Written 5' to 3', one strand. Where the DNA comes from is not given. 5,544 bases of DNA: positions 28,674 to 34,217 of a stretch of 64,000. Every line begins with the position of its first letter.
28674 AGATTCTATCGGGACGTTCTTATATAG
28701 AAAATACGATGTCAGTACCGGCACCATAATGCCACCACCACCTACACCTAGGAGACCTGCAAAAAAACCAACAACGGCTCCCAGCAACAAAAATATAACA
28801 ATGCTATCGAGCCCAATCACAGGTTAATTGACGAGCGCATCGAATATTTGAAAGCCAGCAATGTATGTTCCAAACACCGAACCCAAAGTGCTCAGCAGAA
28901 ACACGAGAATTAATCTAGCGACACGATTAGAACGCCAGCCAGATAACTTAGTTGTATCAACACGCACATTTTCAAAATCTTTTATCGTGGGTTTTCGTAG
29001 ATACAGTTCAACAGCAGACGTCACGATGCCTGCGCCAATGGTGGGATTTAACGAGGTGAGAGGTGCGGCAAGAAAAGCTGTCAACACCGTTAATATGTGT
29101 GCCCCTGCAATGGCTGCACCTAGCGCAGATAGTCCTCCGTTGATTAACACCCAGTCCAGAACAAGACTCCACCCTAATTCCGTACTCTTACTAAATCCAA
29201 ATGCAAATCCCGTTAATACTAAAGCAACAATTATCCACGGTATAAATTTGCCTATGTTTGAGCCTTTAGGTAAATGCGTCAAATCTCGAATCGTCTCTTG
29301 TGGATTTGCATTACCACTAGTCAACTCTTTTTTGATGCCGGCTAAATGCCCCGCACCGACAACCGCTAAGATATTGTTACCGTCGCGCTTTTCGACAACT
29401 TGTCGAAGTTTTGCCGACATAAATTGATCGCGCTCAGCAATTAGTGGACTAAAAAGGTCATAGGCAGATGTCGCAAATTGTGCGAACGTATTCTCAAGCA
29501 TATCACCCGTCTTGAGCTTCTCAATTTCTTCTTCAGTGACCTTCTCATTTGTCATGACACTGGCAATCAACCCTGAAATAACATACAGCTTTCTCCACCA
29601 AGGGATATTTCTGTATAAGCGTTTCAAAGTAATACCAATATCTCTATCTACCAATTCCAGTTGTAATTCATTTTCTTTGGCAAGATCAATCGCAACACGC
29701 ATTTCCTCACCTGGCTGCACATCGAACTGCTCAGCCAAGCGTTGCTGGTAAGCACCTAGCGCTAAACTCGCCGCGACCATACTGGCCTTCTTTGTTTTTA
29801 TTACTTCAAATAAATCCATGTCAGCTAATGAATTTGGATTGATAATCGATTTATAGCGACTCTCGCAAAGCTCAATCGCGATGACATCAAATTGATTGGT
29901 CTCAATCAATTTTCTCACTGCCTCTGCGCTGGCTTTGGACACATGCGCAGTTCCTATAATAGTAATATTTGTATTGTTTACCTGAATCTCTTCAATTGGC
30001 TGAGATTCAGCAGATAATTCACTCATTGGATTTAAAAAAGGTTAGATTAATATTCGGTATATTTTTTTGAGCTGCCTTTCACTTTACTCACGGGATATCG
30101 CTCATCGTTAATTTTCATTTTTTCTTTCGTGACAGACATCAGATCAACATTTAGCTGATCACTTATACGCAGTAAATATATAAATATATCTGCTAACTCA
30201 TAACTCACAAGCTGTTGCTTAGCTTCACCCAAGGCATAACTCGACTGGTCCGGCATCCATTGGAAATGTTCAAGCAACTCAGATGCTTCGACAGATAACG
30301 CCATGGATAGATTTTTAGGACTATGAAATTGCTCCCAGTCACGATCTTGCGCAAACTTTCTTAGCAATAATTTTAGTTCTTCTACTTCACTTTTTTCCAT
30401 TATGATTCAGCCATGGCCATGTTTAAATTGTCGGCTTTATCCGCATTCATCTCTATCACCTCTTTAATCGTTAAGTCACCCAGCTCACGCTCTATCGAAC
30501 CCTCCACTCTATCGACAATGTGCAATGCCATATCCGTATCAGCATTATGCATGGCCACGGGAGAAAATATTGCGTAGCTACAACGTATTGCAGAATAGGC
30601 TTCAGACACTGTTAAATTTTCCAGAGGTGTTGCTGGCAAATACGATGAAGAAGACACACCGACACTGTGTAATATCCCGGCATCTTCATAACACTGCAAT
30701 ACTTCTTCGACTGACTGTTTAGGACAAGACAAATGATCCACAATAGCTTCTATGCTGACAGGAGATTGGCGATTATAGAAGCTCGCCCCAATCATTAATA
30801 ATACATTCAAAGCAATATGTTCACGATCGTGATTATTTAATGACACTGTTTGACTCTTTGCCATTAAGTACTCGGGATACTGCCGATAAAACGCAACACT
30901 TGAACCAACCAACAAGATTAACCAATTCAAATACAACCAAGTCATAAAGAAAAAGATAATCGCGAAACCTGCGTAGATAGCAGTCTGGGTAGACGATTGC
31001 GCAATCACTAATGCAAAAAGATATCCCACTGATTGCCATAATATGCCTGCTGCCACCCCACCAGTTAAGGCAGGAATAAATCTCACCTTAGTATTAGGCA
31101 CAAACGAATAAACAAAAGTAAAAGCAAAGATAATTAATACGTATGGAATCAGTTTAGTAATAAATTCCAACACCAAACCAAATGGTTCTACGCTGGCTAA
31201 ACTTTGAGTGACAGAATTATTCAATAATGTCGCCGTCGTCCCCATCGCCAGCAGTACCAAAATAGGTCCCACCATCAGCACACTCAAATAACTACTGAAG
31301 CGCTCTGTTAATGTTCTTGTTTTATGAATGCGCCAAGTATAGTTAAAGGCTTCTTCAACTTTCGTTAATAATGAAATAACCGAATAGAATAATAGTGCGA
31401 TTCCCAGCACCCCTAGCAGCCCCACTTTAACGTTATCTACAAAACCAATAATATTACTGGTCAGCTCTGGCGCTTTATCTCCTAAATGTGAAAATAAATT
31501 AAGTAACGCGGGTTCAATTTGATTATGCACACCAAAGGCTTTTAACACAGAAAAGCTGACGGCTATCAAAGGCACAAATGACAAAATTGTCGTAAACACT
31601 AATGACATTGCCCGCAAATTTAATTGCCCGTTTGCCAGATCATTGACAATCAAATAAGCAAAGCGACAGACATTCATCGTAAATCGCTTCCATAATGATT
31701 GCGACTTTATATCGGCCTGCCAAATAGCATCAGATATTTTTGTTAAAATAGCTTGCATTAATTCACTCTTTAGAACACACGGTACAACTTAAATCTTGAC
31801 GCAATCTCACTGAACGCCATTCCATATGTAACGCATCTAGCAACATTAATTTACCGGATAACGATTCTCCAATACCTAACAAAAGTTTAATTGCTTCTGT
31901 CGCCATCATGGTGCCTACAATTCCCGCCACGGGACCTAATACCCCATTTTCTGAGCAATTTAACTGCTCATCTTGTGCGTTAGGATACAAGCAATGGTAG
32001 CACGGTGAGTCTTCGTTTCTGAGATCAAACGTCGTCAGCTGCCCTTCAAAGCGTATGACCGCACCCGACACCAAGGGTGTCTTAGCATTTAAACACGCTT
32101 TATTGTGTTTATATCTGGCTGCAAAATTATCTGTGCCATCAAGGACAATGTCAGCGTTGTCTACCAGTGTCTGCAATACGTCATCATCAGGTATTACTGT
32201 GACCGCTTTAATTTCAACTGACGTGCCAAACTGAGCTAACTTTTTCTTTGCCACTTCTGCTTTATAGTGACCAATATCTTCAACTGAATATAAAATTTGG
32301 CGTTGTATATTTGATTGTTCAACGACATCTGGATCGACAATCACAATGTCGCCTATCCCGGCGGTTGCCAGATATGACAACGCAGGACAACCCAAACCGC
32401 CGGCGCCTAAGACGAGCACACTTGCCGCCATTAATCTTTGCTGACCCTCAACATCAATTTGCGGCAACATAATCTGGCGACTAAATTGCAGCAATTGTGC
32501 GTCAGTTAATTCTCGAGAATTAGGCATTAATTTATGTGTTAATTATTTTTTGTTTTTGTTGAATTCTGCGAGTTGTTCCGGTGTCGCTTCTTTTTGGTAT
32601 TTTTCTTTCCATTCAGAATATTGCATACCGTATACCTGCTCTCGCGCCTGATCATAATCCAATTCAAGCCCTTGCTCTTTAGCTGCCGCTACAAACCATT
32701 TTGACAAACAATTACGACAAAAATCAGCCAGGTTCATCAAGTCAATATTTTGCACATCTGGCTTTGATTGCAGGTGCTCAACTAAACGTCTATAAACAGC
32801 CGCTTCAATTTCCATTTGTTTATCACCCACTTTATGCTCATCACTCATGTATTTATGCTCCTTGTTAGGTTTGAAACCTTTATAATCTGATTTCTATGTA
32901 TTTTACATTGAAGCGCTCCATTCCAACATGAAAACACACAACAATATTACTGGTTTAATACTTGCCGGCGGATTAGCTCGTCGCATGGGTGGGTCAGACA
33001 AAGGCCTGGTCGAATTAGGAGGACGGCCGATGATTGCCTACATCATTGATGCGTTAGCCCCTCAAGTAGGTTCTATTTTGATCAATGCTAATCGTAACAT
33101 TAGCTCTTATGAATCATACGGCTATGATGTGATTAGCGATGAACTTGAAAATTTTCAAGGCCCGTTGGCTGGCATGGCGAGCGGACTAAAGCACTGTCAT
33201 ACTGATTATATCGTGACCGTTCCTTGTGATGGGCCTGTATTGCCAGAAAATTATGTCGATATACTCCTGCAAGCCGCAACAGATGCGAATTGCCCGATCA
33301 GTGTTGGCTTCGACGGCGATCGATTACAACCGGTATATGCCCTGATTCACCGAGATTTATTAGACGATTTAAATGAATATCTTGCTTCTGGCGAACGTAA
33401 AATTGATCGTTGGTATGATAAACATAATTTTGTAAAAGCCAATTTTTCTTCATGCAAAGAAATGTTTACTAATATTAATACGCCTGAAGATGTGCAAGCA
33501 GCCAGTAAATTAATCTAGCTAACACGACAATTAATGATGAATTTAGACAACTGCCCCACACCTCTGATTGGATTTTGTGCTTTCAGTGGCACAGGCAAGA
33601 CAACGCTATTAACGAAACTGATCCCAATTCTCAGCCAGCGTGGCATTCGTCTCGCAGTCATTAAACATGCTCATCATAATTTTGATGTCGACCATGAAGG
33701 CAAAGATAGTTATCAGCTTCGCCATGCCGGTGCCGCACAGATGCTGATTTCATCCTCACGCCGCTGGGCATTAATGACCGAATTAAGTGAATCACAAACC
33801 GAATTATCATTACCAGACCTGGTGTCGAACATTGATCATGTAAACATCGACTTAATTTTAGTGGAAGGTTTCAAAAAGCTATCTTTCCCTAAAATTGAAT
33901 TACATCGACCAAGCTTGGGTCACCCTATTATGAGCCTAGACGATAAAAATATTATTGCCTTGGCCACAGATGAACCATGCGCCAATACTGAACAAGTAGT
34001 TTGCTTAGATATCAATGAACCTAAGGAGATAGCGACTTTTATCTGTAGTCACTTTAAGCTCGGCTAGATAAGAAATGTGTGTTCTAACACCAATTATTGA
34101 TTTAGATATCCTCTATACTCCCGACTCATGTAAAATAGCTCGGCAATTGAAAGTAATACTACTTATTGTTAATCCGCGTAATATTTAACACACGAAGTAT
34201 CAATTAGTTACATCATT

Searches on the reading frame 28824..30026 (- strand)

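Call 37: search_protein_families(library=pfam, proteins=[window:28824-30026:-], max_evalue=0.0001)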
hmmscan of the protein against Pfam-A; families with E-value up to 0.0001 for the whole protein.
window:28824-30026:- (400 aa): 1 family
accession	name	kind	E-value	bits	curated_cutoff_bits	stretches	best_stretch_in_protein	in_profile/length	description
PF01963.22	TraB_PrgY_gumN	-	1.9e-28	100.5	26.8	1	14-233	5-249/263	TraB/PrgY/gumN family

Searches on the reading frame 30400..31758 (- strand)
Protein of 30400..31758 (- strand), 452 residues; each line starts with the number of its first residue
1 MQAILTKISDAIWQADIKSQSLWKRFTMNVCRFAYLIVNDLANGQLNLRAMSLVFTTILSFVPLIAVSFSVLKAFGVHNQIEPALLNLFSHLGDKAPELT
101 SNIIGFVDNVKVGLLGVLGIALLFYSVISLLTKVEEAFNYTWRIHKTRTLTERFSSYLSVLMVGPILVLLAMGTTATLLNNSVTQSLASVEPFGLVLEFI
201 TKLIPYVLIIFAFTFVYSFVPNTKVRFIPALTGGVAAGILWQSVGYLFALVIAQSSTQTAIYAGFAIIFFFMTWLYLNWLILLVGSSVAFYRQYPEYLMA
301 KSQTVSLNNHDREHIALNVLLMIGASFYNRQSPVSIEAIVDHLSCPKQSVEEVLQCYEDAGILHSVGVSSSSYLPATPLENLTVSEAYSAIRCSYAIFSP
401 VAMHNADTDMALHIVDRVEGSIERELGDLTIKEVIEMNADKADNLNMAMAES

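Call 37: search_protein_families(library=pfam, proteins=[window:30400-31758:-], max_evalue=0.0001)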
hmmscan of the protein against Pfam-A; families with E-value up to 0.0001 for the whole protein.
window:30400-31758:- (452 aa): 2 families
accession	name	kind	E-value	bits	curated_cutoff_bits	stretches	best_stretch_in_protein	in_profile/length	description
PF03631.20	Virul_fac_BrkB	-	4.9e-45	154.6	33.7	1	44-293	3-256/259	Virulence factor BrkB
PF02082.26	Rrf2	-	5.5e-05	23.8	30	1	314-436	6-131/132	Iron-dependent Transcriptional regulator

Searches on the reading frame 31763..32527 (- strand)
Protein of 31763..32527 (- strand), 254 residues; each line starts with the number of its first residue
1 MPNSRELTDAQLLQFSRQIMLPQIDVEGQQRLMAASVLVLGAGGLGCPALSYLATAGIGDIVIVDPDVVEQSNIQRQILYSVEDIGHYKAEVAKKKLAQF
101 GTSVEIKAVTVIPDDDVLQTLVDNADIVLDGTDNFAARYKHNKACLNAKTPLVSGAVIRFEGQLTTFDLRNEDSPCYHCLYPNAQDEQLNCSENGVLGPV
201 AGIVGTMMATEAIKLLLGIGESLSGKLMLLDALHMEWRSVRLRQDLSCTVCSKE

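Call 37: search_protein_families(library=pfam, proteins=[window:31763-32527:-], max_evalue=0.0001)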
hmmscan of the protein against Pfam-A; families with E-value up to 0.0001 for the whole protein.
window:31763-32527:- (254 aa): 2 families
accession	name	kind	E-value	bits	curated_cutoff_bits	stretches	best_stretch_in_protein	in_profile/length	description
PF00899.27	ThiF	-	3.6e-78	262.4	28.1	1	15-249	1-237/238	ThiF family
PF03435.24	Sacchrp_dh_NADP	-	3e-06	28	25.1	1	37-169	1-101/129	Saccharopine dehydrogenase NADP binding domain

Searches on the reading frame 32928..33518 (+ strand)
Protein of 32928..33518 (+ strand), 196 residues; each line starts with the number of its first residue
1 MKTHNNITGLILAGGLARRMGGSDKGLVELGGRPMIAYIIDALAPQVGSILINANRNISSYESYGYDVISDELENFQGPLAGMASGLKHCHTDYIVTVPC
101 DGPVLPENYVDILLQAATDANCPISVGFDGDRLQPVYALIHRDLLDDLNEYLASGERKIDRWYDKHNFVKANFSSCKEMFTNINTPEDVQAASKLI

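Call 37: search_protein_families(library=pfam, proteins=[window:32928-33518:+], max_evalue=0.0001)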
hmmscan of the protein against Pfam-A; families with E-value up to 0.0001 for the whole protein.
window:32928-33518:+ (196 aa): 1 family
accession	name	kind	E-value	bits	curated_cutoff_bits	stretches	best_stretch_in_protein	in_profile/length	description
PF12804.13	NTP_transf_3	-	4.2e-38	131.5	27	1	9-163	1-157/160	MobA-like NTP transferase domain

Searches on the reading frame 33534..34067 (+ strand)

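Call 37: search_protein_families(library=pfam, proteins=[window:33534-34067:+], max_evalue=0.0001)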
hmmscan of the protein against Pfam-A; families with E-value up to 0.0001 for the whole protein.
window:33534-34067:+ (177 aa): 1 family
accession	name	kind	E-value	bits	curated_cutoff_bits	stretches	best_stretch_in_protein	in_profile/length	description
PF03205.20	MobB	-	3.2e-49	166.6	26.6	1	12-146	2-133/133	Molybdopterin guanine dinucleotide synthesis protein B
